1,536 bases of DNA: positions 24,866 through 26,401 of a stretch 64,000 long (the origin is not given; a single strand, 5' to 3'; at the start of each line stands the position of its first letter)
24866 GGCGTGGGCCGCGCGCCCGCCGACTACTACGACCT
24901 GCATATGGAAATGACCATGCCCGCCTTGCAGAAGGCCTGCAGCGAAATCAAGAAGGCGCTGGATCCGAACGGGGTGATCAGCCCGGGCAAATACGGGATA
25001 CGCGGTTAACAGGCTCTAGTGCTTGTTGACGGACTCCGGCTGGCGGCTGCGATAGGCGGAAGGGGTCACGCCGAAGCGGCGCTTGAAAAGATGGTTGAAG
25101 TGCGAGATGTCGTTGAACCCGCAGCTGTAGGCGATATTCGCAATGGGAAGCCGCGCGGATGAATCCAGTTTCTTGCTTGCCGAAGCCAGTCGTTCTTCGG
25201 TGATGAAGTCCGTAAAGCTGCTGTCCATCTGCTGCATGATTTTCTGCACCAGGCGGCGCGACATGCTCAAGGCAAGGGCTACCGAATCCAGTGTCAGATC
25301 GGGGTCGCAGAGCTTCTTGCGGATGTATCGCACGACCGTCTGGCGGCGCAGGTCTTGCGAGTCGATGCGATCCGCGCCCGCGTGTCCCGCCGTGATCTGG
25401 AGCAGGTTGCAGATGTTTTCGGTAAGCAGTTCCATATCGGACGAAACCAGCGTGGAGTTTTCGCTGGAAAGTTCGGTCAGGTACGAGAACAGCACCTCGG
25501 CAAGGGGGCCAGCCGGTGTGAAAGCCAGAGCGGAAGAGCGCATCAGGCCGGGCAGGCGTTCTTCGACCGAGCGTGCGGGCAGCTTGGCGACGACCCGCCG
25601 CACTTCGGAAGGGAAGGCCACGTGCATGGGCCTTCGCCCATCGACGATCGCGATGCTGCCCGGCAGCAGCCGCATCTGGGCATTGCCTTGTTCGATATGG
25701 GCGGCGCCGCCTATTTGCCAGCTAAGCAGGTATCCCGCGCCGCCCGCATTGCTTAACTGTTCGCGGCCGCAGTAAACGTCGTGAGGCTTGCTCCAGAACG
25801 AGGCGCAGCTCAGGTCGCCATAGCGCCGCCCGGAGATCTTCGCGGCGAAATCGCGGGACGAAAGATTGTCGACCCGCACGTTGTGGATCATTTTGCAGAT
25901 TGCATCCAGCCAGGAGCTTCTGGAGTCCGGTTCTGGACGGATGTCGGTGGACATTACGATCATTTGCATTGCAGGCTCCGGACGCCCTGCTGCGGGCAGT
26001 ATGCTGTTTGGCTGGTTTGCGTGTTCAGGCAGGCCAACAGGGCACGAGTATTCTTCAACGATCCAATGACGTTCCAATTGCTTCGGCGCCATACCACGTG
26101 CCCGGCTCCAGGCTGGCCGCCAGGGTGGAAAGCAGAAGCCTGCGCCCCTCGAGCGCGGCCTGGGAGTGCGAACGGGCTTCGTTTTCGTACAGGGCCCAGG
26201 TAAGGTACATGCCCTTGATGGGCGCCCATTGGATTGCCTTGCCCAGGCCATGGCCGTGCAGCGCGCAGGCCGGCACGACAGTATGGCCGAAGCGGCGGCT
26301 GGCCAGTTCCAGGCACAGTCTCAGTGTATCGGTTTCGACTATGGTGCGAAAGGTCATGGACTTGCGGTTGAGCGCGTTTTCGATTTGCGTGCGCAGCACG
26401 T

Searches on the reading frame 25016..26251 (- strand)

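Call 57: search_protein_families(library=pfam, proteins=[window:25016-26251:-], max_evalue=0.00001)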
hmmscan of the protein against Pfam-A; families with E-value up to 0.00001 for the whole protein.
window:25016-26251:- (411 aa): 3 families
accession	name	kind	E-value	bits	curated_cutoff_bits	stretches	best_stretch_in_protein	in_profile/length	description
PF12833.13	HTH_18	-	7.4e-19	68.3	33.6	1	325-403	2-80/80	Helix-turn-helix domain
PF00165.29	HTH_AraC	-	1.8e-14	53.8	26.6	1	367-401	8-41/42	Bacterial regulatory helix-turn-helix proteins, AraC family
PF14525.12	AraC_binding_2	-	4.6e-14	52.9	27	1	115-266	2-148/173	AraC-binding-like domain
